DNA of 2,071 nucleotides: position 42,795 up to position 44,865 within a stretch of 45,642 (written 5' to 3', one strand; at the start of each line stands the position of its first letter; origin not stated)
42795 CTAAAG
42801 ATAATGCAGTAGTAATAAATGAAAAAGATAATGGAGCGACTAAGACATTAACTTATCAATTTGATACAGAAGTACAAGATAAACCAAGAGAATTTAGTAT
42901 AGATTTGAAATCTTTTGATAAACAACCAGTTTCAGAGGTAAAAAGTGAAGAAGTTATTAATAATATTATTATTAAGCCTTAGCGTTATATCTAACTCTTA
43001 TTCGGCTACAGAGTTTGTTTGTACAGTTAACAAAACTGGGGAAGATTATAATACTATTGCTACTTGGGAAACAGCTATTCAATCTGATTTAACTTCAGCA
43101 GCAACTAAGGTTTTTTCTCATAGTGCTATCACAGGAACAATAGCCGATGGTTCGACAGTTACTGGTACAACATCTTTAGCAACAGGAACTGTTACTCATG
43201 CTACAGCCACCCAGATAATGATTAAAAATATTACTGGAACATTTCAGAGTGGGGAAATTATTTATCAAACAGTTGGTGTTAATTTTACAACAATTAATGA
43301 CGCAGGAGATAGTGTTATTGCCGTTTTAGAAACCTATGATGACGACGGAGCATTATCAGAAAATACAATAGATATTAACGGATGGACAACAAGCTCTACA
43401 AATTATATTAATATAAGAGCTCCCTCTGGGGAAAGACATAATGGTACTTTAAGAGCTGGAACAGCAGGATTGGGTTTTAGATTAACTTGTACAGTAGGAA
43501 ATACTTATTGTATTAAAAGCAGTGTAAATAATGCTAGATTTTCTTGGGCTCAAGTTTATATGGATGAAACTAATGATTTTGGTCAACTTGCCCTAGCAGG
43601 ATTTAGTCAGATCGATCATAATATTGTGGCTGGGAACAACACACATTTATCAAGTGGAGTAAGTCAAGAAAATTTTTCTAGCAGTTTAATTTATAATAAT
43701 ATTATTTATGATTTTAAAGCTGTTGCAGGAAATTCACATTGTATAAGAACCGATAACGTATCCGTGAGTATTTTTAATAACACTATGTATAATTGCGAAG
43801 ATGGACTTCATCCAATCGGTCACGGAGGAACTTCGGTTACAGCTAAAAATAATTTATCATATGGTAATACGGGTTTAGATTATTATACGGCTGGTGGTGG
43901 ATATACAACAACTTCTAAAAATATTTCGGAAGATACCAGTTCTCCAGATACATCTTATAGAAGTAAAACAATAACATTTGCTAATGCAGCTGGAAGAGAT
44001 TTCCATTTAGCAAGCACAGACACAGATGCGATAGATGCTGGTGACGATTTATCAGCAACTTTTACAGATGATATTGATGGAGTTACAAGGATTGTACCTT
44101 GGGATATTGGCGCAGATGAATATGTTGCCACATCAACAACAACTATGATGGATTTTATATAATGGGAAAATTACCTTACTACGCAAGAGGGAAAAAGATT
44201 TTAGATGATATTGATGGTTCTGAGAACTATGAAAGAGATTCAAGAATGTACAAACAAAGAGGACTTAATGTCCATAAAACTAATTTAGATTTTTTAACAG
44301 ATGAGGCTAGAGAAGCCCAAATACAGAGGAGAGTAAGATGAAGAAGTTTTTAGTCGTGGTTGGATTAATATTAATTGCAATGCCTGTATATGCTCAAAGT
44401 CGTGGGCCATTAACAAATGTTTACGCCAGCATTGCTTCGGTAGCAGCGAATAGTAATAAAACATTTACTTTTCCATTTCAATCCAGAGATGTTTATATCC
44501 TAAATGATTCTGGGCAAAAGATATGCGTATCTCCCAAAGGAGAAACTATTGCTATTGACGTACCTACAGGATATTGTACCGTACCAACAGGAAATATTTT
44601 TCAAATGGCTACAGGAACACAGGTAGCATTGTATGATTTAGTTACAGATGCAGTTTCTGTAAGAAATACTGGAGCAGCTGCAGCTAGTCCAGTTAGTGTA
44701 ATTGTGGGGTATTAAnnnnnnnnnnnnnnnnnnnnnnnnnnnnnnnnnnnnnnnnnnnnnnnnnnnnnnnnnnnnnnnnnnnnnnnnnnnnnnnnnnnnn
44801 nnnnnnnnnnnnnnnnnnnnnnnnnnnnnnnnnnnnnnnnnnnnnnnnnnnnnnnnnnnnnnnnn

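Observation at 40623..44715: Run of late genes that all encode signal-peptide-bearing proteins (fibre, 173-aa protein, beta-helix depolymerase-like, 125-aa protein)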

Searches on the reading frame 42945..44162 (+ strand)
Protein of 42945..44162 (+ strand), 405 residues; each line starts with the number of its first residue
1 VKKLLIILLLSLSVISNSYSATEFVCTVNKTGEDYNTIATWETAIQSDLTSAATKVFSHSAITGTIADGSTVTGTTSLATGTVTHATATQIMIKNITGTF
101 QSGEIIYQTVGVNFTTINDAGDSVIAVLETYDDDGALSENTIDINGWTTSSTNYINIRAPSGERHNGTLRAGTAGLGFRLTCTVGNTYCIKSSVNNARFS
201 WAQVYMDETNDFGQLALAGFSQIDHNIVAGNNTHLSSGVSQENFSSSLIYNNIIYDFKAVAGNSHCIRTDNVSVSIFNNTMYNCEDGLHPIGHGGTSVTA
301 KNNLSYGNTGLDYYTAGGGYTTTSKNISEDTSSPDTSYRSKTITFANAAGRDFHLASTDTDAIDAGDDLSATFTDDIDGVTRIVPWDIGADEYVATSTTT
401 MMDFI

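Call 6: search_protein_families(library=pfam, proteins=[window:42945-44162:+], max_evalue=0.01)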
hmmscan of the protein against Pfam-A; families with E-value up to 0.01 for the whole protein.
window:42945-44162:+ (405 aa): 0 families

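Call 7: search_protein_families(library=phrogs, proteins=[window:42945-44162:+], max_evalue=0.01)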
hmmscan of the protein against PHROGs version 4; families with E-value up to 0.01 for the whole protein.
window:42945-44162:+ (405 aa): 1 family
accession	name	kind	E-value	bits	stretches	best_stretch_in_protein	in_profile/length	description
phrog_358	-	unknown function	0.00016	20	1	56-347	457-679/2056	-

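Call 63: search_solved_structures(query=window:42945-44162:+, max_evalue=0.1)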
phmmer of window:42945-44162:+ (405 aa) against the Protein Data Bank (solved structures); distinct sequences matched with E-value up to 0.1: 0.

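Call 71: search_protein_families(library=padloc, proteins=[window:42945-44162:+], max_evalue=0.01)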
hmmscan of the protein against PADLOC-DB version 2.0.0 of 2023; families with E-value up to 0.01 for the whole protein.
window:42945-44162:+ (405 aa): 0 families

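Call 96: search_protein_families(library=ncbifam, proteins=[window:42945-44162:+], max_evalue=0.01)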
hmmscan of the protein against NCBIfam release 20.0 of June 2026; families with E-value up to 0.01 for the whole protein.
window:42945-44162:+ (405 aa): 1 family
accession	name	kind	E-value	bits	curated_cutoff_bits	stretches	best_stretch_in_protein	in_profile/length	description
NF041518.1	choice_anch_Q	domain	0.0017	18.6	25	1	357-393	20-57/58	choice-of-anchor Q domain-containing protein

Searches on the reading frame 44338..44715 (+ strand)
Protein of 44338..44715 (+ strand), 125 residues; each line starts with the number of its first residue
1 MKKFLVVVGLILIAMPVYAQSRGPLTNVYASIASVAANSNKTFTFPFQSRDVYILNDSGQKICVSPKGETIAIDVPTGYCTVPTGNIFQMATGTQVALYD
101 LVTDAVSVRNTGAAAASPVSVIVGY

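Call 6: search_protein_families(library=pfam, proteins=[window:44338-44715:+], max_evalue=0.01)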
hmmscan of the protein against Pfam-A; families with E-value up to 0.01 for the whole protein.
window:44338-44715:+ (125 aa): 0 families

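Call 7: search_protein_families(library=phrogs, proteins=[window:44338-44715:+], max_evalue=0.01)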
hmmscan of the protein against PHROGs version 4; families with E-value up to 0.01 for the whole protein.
window:44338-44715:+ (125 aa): 0 families

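Call 71: search_protein_families(library=padloc, proteins=[window:44338-44715:+], max_evalue=0.01)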
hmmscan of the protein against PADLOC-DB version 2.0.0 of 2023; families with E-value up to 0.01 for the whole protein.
window:44338-44715:+ (125 aa): 0 families

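Call 72: find_homologous_proteins(query=A4, max_evalue=0.001)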
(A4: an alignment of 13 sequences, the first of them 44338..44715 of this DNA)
Query A4 (13 sequences) (125 aa, profile of the alignment): 13 proteins with E <= 0.001 among 2367 candidates.
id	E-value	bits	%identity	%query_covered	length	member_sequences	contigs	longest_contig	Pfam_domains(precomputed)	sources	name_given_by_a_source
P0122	6.6e-35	138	100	100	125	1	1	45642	-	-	-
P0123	1.1e-34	137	47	90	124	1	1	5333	-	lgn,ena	-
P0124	4.1e-33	132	44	100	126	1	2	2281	-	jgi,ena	-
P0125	1.2e-31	127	42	100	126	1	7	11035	-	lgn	-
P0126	3.1e-31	126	39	100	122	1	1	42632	-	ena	-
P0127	3.0e-30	123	40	100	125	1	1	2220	-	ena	-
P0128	1.5e-28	117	41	100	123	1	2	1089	-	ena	-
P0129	2.1e-27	113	31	98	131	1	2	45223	-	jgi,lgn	jgi:hypothetical protein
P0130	3.9e-21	93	-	-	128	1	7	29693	-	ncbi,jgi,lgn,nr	ncbi:MAG: hypothetical protein FJ150_02715 [Euryarchaeota archaeon]|nr:hypothetical protein [Euryarc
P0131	3.5e-20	90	-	-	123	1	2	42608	-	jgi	-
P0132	6.0e-18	83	35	100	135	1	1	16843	-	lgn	-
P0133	1.3e-15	75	31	100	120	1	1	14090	-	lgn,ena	-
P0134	8.5e-10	57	-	-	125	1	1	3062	-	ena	-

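Call 81: predict_structure(alignment_id=A7)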
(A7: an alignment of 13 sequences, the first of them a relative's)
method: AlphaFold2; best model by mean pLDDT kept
length: 125 residues; sequences in the alignment: 13
mean_pLDDT: 87.2   pTM: 0.70
mean pLDDT of the five models: 87.2, 86.4, 86.1, 84.4, 84.3
residues with pLDDT >= 90: 77; 70-90: 31; 50-70: 17; < 50: 0
segments of 3 or more residues with pLDDT < 50: none
pLDDT, mean of each block of 10 residues (from residue 1): 83 68 68 94 95 96 94 80 80 95 95 94 93
secondary structure, 60 per line:
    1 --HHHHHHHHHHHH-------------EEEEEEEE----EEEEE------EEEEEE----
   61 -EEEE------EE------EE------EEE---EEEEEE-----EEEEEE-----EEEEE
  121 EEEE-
elements in order: H3-14 E28-35 E40-44 E51-56 E62-65 E88-90 E94-99 E105-110 E116-124

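Call 85: fold_search(model_id=the predicted structure, library=pdb)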
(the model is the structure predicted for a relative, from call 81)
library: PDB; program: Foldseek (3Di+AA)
matches with E <= 10: 1915; with E <= 0.001: 20
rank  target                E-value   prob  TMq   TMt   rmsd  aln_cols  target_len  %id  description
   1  2gu9_A                1.3e-04  1.00  0.51  0.56   3.2       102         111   14  Crystal structure of XC5357 from Xanthomonas campestris: A putative tetracenomycin polyketide synthesis protein adopti (released 2006-11-07)
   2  9u8o_A                2.1e-04  1.00  0.42  0.51   3.9        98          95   15  Crystal structure of cupin-domain containing protein (AzcA) forming triazine (6-amino-4-oxo-4,5-dihydro-1,3,5-triazine (released 2026-04-01)
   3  1nxm_A                2.4e-04  1.00  0.45  0.32  11.0       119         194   13  The high resolution structures of RmlC from Streptococcus suis (released 2003-06-24)
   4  2gu9_B                3.0e-04  1.00  0.51  0.57   3.0       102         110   14  Crystal structure of XC5357 from Xanthomonas campestris: A putative tetracenomycin polyketide synthesis protein adopti (released 2006-11-07)
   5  3jb4_A                3.0e-04  1.00  0.55  0.34   8.0       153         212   10  Structure of Ljungan virus: insight into picornavirus packaging (released 2015-10-21)
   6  9u8o_B                3.6e-04  1.00  0.41  0.50   4.2        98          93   16  Crystal structure of cupin-domain containing protein (AzcA) forming triazine (6-amino-4-oxo-4,5-dihydro-1,3,5-triazine (released 2026-04-01)
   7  9bur_A                3.9e-04  1.00  0.48  0.11   3.3        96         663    9  Structure of GGCX-BGP complex (released 2025-01-29)
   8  6e5c_MODEL_1_A        3.9e-04  1.00  0.43  0.64   4.1        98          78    9  Solution NMR structure of a de novo designed double-stranded beta-helix (released 2018-11-07)
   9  1nyw_B                3.9e-04  1.00  0.45  0.31  11.1       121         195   14  The high resolution structures of RmlC from Streptoccus suis in complex with dTDP-D-glucose (released 2003-06-24)
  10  9u8n_B                4.1e-04  1.00  0.41  0.49   4.0       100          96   16  Crystal structure of cupin-domain containing protein (AzcA) forming triazine (6-amino-4-oxo-4,5-dihydro-1,3,5-triazine (released 2026-04-01)
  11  9u8n_C                4.6e-04  1.00  0.41  0.50   3.9       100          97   16  Crystal structure of cupin-domain containing protein (AzcA) forming triazine (6-amino-4-oxo-4,5-dihydro-1,3,5-triazine (released 2026-04-01)
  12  2oa2                  4.9e-04  1.00  0.47  0.45   3.7       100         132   10  Crystal structure of BH2720 (10175341) from Bacillus halodurans at 1.41 A resolution (released 2007-01-16)
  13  6b8w_A                6.3e-04  1.00  0.50  0.62   3.7       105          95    8  1.9 Angstrom Resolution Crystal Structure of Cupin_2 Domain (pfam 07883) of XRE Family Transcriptional Regulator from  (released 2017-10-25)
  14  9u8n_A                7.6e-04  1.00  0.41  0.50   4.0       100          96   16  Crystal structure of cupin-domain containing protein (AzcA) forming triazine (6-amino-4-oxo-4,5-dihydro-1,3,5-triazine (released 2026-04-01)
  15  3cew_A                7.6e-04  1.00  0.41  0.42   6.0       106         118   12  Crystal structure of a cupin protein (BF4112) from Bacteroides fragilis. Northeast Structural Genomics Consortium targ (released 2008-03-25)
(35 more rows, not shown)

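Call 91: fold_search(model_id=the predicted structure, library=viral)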
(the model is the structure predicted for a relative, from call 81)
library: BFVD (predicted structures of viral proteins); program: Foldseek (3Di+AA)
matches with E <= 10: 1845; with E <= 0.001: 174
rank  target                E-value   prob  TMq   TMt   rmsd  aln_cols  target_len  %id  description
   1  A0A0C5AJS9            3.9e-06  1.00  0.55  0.53   3.4       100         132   15  Uncharacterized protein [Bacillus phage Palmer]
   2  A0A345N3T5            4.4e-06  1.00  0.51  0.51   3.7       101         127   14  (no name in the UniProt tables at hand)
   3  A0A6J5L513            5.0e-06  1.00  0.49  0.60   7.1       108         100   17  Uncharacterized protein [uncultured Caudovirales phage]
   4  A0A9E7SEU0            8.2e-06  1.00  0.53  0.58   4.8       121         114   22  (no name in the UniProt tables at hand)
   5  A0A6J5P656            8.7e-06  1.00  0.56  0.46   6.1       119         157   13  Uncharacterized protein [uncultured Caudovirales phage]
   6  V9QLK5                1.3e-05  1.00  0.51  0.54   6.4       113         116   20  (no name in the UniProt tables at hand)
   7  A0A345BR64            1.7e-05  1.00  0.51  0.39   4.3       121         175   14  (no name in the UniProt tables at hand)
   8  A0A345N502            2.3e-05  1.00  0.57  0.60   5.7       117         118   16  (no name in the UniProt tables at hand)
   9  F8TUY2                2.5e-05  1.00  0.54  0.53   7.7       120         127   12  (no name in the UniProt tables at hand)
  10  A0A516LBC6            2.6e-05  1.00  0.47  0.59   5.4       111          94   19  (no name in the UniProt tables at hand)
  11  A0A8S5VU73            3.0e-05  1.00  0.58  0.25   2.7       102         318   12  Uncharacterized protein [Tectiviridae sp.]
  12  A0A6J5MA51            3.0e-05  1.00  0.53  0.65   7.3       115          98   16  Uncharacterized protein [uncultured Caudovirales phage]
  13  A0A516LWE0            3.1e-05  1.00  0.52  0.52   5.8       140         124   11  (no name in the UniProt tables at hand)
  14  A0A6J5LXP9            3.5e-05  1.00  0.54  0.64   5.9       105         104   15  Uncharacterized protein [uncultured Caudovirales phage]
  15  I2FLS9                3.5e-05  1.00  0.51  0.64   4.5       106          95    8  Uncharacterized protein [Pseudomonas phage tf]
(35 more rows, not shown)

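Call 96: search_protein_families(library=ncbifam, proteins=[window:44338-44715:+], max_evalue=0.01)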
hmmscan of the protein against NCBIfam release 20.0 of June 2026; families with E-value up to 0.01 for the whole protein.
window:44338-44715:+ (125 aa): 0 families
